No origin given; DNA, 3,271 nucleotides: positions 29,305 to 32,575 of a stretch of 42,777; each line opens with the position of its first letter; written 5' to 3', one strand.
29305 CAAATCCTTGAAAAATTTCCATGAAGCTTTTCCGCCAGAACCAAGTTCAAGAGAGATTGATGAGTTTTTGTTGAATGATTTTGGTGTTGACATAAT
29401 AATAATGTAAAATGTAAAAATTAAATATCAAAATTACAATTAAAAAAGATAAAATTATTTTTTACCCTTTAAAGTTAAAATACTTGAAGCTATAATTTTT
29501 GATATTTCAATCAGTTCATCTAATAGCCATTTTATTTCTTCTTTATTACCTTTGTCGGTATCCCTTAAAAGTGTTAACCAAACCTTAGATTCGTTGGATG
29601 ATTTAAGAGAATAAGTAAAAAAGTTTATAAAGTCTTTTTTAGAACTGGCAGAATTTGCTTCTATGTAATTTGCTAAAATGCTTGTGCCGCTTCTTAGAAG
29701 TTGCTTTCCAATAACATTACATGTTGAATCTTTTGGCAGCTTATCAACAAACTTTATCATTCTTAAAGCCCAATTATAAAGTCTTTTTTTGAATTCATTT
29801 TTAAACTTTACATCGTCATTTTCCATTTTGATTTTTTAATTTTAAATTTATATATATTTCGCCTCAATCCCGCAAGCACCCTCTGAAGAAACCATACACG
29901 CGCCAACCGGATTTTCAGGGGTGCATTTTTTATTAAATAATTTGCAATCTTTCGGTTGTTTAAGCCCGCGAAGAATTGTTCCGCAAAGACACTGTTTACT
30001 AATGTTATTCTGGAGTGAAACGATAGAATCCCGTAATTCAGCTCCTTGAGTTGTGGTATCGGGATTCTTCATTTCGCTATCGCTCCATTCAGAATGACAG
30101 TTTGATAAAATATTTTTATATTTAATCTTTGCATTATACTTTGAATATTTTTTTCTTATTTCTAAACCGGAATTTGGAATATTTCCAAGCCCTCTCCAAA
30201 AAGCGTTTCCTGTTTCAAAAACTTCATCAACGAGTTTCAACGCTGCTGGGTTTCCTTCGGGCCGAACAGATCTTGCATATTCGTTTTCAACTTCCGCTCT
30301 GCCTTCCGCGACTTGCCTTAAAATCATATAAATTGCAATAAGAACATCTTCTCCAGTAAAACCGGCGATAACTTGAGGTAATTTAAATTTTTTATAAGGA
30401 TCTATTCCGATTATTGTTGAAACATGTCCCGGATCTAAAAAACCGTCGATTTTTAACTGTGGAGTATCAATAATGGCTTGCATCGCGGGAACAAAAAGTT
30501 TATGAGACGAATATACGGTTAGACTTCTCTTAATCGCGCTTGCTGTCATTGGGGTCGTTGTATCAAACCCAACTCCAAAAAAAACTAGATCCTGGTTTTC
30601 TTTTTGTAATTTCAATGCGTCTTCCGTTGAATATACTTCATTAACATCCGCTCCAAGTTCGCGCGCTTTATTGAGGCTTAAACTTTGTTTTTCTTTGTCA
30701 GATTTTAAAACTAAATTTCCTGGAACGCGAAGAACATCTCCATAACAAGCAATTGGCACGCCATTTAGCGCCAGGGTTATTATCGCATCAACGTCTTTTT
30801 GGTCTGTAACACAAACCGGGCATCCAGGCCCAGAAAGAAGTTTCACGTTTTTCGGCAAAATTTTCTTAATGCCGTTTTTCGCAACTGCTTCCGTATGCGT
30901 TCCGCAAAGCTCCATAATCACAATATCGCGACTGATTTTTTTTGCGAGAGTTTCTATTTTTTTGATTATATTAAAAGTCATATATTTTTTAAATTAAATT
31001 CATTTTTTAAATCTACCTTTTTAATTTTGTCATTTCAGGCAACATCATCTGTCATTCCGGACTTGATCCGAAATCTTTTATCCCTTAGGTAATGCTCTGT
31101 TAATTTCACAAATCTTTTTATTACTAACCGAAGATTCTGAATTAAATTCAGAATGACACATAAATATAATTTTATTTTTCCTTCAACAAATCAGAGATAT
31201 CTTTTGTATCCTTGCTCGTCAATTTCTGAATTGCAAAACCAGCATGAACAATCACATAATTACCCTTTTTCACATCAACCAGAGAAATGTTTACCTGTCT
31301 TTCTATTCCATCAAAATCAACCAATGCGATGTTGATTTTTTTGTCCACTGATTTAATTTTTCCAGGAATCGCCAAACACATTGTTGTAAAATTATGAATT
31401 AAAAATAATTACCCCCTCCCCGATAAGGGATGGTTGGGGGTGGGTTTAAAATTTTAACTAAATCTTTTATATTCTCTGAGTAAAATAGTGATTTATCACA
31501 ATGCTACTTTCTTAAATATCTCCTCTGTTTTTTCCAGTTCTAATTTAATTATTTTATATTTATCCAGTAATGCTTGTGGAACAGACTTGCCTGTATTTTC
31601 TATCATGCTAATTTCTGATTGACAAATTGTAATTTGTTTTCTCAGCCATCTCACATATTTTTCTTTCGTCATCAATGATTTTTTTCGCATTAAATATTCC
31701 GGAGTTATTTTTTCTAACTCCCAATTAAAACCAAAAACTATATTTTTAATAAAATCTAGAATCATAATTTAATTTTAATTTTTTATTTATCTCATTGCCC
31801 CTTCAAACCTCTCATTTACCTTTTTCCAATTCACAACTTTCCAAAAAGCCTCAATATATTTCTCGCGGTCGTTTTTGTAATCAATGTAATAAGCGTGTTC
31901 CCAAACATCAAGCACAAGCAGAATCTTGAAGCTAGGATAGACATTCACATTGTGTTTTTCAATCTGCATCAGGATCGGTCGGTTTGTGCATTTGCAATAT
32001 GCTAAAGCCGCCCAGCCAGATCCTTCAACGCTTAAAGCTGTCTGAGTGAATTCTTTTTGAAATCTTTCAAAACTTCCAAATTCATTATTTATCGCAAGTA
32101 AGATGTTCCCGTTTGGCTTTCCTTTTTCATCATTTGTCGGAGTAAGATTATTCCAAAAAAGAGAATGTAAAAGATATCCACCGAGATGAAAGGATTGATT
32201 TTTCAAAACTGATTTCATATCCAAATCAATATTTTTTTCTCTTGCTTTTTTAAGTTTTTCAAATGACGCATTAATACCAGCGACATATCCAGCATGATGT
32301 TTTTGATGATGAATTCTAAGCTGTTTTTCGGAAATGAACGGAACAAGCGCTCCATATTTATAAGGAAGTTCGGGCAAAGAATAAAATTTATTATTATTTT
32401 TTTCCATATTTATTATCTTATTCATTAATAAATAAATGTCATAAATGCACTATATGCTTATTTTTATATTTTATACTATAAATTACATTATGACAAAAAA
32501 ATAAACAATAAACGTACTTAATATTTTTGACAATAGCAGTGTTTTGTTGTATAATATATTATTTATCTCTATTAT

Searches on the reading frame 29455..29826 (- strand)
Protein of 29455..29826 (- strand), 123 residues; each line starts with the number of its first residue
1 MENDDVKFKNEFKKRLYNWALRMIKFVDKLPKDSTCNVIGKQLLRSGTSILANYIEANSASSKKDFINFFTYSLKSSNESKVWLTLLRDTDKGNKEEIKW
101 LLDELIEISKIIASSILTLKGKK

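Call 5: search_protein_families(library=pfam, proteins=[window:29455-29826:-], max_evalue=0.01)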
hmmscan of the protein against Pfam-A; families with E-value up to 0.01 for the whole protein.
window:29455-29826:- (123 aa): 1 family
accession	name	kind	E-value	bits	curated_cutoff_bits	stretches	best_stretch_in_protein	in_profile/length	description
PF05635.17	23S_rRNA_IVP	-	3.8e-20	72.5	33.8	1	13-113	6-105/106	23S rRNA-intervening sequence protein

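Call 56: search_protein_families(library=ncbifam, proteins=[window:29455-29826:-], max_evalue=0.001)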
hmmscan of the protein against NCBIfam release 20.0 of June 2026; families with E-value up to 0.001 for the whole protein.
window:29455-29826:- (123 aa): 3 families
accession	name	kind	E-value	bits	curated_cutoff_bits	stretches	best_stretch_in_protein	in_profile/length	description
TIGR02436.1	TIGR02436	subfamily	5.7e-25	87.6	24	1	14-120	3-109/109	four helix bundle protein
NF008912.0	PRK12275.1-6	subfamily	1.3e-07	31.6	124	1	39-120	31-112/117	hypothetical protein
NF008911.0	PRK12275.1-2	subfamily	3.5e-07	30.7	137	1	18-120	15-116/118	hypothetical protein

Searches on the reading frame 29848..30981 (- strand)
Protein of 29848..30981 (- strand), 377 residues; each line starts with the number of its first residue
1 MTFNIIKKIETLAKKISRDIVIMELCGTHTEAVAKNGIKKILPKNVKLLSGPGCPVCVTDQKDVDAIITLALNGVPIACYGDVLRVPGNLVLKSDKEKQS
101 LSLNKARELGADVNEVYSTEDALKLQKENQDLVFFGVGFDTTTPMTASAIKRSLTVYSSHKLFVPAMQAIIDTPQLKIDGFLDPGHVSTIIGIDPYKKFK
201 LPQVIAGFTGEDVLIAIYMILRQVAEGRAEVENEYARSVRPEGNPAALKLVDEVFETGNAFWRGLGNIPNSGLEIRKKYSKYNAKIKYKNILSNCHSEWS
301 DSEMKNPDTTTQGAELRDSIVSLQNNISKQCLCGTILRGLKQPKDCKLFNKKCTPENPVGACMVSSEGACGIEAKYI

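Call 5: search_protein_families(library=pfam, proteins=[window:29848-30981:-], max_evalue=0.01)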
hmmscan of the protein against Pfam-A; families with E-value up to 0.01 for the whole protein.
window:29848-30981:- (377 aa): 1 family
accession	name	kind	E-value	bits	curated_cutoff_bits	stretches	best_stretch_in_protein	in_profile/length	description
PF01924.21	HypD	-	2.2e-122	409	25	1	4-376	5-350/351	Hydrogenase formation hypA family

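Call 18: find_homologous_proteins(query=window:29848-30981:-, max_evalue=1e-20)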
Query window:29848-30981:- (377 aa): 7998 proteins with E <= 1e-20 among 8000 candidates; the best 120 are listed.
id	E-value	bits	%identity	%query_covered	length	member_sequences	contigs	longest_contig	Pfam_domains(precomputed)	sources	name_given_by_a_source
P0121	1.1e-187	642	70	100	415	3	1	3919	PF01924.22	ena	-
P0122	8.4e-187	639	77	100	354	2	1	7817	PF01924.22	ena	-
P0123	6.5e-185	632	70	100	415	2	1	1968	PF01924.22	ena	-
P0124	1.7e-184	631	77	100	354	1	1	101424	PF01924.22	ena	-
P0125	2.0e-183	628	72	100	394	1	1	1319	PF01924.22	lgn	-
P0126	1.6e-182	625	76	100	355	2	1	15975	PF01924.22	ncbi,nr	ncbi:MAG: hydrogenase formation protein HypD [Patescibacteria group bacterium]|nr:hydrogenase format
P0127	1.9e-181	621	76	100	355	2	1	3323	PF01924.22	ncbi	-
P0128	2.4e-181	621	70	100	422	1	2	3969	PF01924.22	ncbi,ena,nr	ncbi:MAG: hydrogenase formation protein HypD [Candidatus Pacebacteria bacterium]|nr:hydrogenase form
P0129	1.6e-178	611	72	100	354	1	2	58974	PF01924.22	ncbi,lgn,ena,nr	ncbi:hydrogenase formation protein HypD [Candidatus Parcubacteria bacterium]|nr:hydrogenase formatio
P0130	3.0e-178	610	73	100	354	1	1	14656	PF01924.22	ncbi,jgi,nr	ncbi:hydrogenase formation protein HypD [Patescibacteria group bacterium]|nr:hydrogenase formation p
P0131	3.6e-176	604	68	99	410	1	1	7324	PF01924.22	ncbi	-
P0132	1.6e-173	595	71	100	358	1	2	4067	PF01924.22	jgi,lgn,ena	-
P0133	2.4e-173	594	70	99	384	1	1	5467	PF01924.22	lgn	-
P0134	2.3e-166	571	66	99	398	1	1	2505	PF01924.22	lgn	-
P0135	4.2e-166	571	68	99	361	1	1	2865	PF01924.22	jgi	jgi:hydrogenase expression/formation protein HypD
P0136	1.7e-165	569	62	99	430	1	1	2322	PF01924.22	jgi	-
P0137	1.8e-165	568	68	99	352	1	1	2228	PF01924.22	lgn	-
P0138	2.8e-164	565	66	99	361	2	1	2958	PF01924.22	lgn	-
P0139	9.6e-164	563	68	99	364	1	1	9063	PF01924.22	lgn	-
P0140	4.9e-163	560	67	99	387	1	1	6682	PF01924.22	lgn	-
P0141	1.9e-162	558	67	99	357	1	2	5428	PF01924.22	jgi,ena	-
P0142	2.8e-162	558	66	99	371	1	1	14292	PF01924.22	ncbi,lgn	-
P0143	2.2e-161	555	67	99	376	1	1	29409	PF01924.22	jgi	-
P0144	2.3e-161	555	65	99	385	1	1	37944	PF01924.22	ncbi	-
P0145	3.4e-161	554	58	99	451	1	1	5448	PF01924.22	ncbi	-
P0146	3.5e-161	554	66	99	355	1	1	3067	PF01924.22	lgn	-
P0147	6.0e-161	554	68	99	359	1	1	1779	PF01924.22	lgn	-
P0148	2.0e-160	552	67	99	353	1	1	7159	PF01924.22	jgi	-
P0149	1.4e-159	549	56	99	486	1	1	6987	PF01924.22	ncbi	-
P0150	1.4e-159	549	63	100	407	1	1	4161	PF01924.22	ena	-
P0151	2.1e-159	548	66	99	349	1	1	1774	PF01924.22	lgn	-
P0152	2.4e-159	548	65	99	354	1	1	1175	PF01924.22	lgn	-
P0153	9.2e-159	546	63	97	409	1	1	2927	PF01924.22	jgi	-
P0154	1.9e-158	545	65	99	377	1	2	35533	PF01924.22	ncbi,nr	ncbi:hydrogenase formation protein HypD [Patescibacteria group bacterium]|nr:hydrogenase formation p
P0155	6.7e-158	544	65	99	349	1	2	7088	PF01924.22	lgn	-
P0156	8.5e-158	543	65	99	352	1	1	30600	PF01924.22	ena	-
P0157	1.4e-157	543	65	99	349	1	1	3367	PF01924.22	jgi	jgi:hydrogenase expression/formation protein HypD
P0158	3.1e-157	541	65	99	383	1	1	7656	PF01924.22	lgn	-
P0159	4.0e-157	541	64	99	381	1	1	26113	PF01924.22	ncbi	-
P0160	5.4e-157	541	65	99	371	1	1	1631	PF01924.22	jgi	-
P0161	6.1e-157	540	64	95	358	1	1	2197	PF01924.22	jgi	-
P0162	8.4e-157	540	65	99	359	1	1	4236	PF01924.22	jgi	-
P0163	1.9e-156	539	62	95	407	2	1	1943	PF01924.22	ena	-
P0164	3.6e-156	538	65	99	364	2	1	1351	PF01924.22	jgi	-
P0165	4.3e-156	538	63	100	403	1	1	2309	PF01924.22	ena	-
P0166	4.9e-156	537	63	100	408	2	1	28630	PF01924.22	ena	-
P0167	1.0e-155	536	63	100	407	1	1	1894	PF01924.22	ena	-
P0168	1.1e-155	536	62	100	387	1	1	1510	PF01924.22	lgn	-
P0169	1.1e-155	536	65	99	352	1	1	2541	PF01924.22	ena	-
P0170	1.1e-155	536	63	99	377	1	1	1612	PF01924.22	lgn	-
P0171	1.3e-155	536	66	99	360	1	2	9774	PF01924.22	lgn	-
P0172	2.3e-155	535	64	99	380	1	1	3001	PF01924.22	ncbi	-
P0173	2.6e-155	535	65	99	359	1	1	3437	PF01924.22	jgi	jgi:hydrogenase expression/formation protein HypD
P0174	1.2e-154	533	62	100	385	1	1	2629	PF01924.22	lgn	-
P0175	3.7e-154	531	60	99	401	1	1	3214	PF01924.22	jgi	jgi:hydrogenase expression/formation protein HypD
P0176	7.2e-154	530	64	100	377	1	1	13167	PF01924.22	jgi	-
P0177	8.2e-154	530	60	99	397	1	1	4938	PF01924.22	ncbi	-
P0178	1.2e-153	530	58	99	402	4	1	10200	PF01924.22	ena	-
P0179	5.9e-153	527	63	99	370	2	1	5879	PF01924.22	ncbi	-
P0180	8.1e-153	527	63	99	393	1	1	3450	PF01924.22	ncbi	-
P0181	1.8e-152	526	63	95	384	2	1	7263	PF01924.22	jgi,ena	-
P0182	1.8e-152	526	64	100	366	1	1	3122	PF01924.22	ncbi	-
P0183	1.7e-151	522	63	99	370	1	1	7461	PF01924.22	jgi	-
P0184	2.1e-151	522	59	99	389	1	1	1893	PF01924.22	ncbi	-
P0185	7.1e-151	520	61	99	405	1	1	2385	PF01924.22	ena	-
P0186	9.8e-151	520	64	97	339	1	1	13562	PF01924.22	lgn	-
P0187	1.2e-150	520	64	94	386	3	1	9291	PF01924.22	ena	-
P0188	1.7e-150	519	61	99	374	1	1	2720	PF01924.22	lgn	-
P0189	1.8e-148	513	60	99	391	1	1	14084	PF01924.22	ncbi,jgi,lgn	-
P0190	2.2e-144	499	58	100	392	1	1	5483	PF01924.22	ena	-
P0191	2.3e-135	469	58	99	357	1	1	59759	PF01924.22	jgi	jgi:hydrogenase expression/formation protein HypD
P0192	2.4e-135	469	56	99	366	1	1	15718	PF01924.22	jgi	jgi:hydrogenase expression/formation protein HypD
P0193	2.9e-134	466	63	90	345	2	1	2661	PF01924.22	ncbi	ncbi:MAG: hydrogenase formation protein HypD, partial [Minisyncoccia bacterium]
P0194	1.0e-131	457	57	99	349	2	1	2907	PF01924.22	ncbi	-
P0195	2.1e-130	453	57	99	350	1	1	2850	PF01924.22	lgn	-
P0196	2.3e-130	453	55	99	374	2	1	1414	PF01924.22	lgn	-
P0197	1.2e-129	451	54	100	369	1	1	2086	PF01924.22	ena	-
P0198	2.0e-129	450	55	99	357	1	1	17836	PF01924.22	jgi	jgi:hydrogenase expression/formation protein HypD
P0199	3.6e-129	449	57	99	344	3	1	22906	PF01924.22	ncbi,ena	-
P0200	5.8e-129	448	56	99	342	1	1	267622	PF01924.22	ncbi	-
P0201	6.8e-129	448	57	99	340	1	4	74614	PF01924.22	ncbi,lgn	-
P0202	2.2e-128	446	56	99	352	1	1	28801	PF01924.22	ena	-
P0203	3.5e-127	442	54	99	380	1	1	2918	PF01924.22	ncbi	-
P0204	4.5e-127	442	56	99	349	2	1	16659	PF01924.22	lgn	-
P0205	1.1e-126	441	57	99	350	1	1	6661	PF01924.22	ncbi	-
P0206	1.2e-126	441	55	99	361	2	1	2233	PF01924.22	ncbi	-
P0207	1.7e-126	440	56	97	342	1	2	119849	PF01924.22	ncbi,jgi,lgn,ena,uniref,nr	ncbi:hydrogenase formation protein HypD [Candidatus Kuenenbacteria bacterium HGW-Kuenenbacteria-1]|u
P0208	2.3e-126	440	56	99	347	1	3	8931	PF01924.22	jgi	jgi:hydrogenase expression/formation protein HypD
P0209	4.4e-126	439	55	99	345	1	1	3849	PF01924.22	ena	-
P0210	4.7e-126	439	58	97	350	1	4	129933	PF01924.22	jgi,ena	jgi:hydrogenase expression/formation protein HypD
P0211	5.2e-126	439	55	99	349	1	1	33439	PF01924.22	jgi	-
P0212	7.0e-126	438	55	99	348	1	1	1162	PF01924.22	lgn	-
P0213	1.2e-125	437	55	99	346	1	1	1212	PF01924.22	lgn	-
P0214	1.4e-125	437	56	99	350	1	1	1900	PF01924.22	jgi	-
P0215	1.4e-125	437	55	99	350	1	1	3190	PF01924.22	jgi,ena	-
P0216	1.8e-125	437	56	99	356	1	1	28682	PF01924.22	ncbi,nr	ncbi:MAG: hydrogenase formation protein HypD [Candidatus Terrybacteria bacterium]|nr:hydrogenase for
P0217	3.6e-125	436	56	99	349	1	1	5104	PF01924.22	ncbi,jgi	-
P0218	3.7e-125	436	54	99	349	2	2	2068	PF01924.22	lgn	-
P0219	9.3e-125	435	55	99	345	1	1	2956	PF01924.22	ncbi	-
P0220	1.1e-124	434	56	99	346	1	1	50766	PF01924.22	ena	-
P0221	1.5e-124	434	54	99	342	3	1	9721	PF01924.22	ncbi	ncbi:MAG: hydrogenase formation protein HypD [Patescibacteria group bacterium]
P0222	3.1e-124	433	55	99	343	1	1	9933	PF01924.22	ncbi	ncbi:MAG: hydrogenase formation protein HypD [Patescibacteria group bacterium]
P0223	3.2e-124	433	56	99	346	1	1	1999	PF01924.22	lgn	-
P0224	6.9e-124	432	55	99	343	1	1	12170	PF01924.22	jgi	-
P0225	7.1e-124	432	55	99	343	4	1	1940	PF01924.22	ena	-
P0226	1.7e-123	430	58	94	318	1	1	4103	PF01924.22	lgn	-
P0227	1.9e-123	430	55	98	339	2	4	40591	PF01924.22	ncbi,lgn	-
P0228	2.3e-123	430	57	97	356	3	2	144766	PF01924.22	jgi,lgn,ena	jgi:hydrogenase expression/formation protein HypD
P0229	2.3e-123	430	56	97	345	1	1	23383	PF01924.22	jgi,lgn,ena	-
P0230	2.5e-123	430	55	98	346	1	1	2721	PF01924.22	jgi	jgi:hydrogenase expression/formation protein HypD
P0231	2.9e-123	430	54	97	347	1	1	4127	PF01924.22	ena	-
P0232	4.0e-123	429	55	99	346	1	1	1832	PF01924.22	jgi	-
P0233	5.3e-123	429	54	99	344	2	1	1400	PF01924.22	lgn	-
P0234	5.3e-123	429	56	97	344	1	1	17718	PF01924.22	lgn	-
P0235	5.7e-123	429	55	98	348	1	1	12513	PF01924.22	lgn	-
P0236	6.5e-123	428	55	99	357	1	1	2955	PF01924.22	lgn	-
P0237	1.0e-122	428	54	99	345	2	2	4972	PF01924.22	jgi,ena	-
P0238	1.2e-122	428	53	99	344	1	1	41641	PF01924.22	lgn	-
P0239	1.5e-122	427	55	97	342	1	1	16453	PF01924.22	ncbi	-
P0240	1.8e-122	427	55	97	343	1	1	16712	PF01924.22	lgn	-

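Call 57: search_solved_structures(query=window:29851-30981:-, max_evalue=0.001, show_alignments=1)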
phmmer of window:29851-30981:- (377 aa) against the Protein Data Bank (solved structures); distinct sequences matched with E-value up to 0.001: 1.
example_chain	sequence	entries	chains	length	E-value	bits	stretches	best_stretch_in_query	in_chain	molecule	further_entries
2z1d_A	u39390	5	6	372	2.3e-72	247.2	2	3-289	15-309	Hydrogenase expression/formation protein hypD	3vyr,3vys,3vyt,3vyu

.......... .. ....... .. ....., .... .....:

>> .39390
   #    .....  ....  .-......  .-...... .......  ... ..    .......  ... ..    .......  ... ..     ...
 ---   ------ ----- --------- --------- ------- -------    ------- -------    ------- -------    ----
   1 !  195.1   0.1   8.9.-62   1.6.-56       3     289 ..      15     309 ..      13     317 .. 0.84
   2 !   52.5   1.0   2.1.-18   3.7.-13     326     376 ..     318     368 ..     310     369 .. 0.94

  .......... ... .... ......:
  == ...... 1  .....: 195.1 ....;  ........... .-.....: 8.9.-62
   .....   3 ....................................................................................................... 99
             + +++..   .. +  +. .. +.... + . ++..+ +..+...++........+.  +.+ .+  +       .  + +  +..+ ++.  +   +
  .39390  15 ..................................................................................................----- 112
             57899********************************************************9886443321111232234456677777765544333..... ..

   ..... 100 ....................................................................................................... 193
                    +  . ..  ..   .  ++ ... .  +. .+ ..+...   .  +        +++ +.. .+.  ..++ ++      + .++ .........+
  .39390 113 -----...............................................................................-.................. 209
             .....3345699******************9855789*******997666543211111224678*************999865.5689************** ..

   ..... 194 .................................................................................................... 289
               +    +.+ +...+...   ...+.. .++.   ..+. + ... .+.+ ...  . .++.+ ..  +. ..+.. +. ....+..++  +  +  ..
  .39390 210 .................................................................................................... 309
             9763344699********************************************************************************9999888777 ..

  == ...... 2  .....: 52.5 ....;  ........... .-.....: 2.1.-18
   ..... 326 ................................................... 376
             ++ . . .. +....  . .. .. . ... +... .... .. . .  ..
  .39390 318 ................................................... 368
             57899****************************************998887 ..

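Call 85: predict_structure(alignment_id=A2)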
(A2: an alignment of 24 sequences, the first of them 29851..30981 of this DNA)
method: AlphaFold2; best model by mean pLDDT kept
length: 377 residues; sequences in the alignment: 24
mean_pLDDT: 53.1   pTM: 0.50
mean pLDDT of the five models: 53.1, 49.0, 47.6, 45.9, 39.7
residues with pLDDT >= 90: 13; 70-90: 84; 50-70: 90; < 50: 190
segments of 3 or more residues with pLDDT < 50: 23-32, 49-59, 138-141, 160-209, 228-242, 259-272, 296-377
pLDDT, mean of each block of 10 residues (from residue 1): 77 75 48 58 66 40 73 86 58 56 80 79 88 69 64 72 38 31 30 40 42 62 58 35 53 59 32 69 81 51 31 27 28 27 34 38 28 27
secondary structure, 60 per line:
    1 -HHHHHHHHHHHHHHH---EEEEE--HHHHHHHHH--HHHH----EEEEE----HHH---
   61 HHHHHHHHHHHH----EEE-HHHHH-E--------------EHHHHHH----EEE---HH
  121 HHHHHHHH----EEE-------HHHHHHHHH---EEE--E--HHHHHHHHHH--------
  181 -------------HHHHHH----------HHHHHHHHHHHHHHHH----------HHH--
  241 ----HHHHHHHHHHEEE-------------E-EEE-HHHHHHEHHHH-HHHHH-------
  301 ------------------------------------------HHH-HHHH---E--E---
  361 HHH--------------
elements in order: H2-16 E20-24 H27-35 H38-41 E46-50 H61-72 E77-79 H81-85 H103-108 E113-115 H119-128 E133-135 H143-151 E155-157 H163-172 H194-199 H210-225 H245-254 E255-257 E273-275 H277-282 H284-287 H289-293 H347-350

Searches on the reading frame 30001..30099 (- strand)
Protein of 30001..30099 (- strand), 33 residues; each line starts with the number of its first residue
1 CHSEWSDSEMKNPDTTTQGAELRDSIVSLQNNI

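Call 84: search_protein_representatives(protein=window:30001-30099:-)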
Query: 33 residues. Proteins with E-value up to 0.001 (for the whole library): 0; up to 1e-10: 0; up to 1e-30: 0. The best 0 are listed.

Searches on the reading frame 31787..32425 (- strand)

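Call 5: search_protein_families(library=pfam, proteins=[window:31787-32425:-], max_evalue=0.01)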
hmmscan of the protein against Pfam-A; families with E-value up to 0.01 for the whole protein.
window:31787-32425:- (212 aa): 2 families
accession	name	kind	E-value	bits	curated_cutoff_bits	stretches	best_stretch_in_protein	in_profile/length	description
PF02777.23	Sod_Fe_C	-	5.2e-35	120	20.9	1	104-206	1-102/102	Iron/manganese superoxide dismutases, C-terminal domain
PF00081.27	Sod_Fe_N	-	2.5e-26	92.4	27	1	15-94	2-81/82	Iron/manganese superoxide dismutases, alpha-hairpin domain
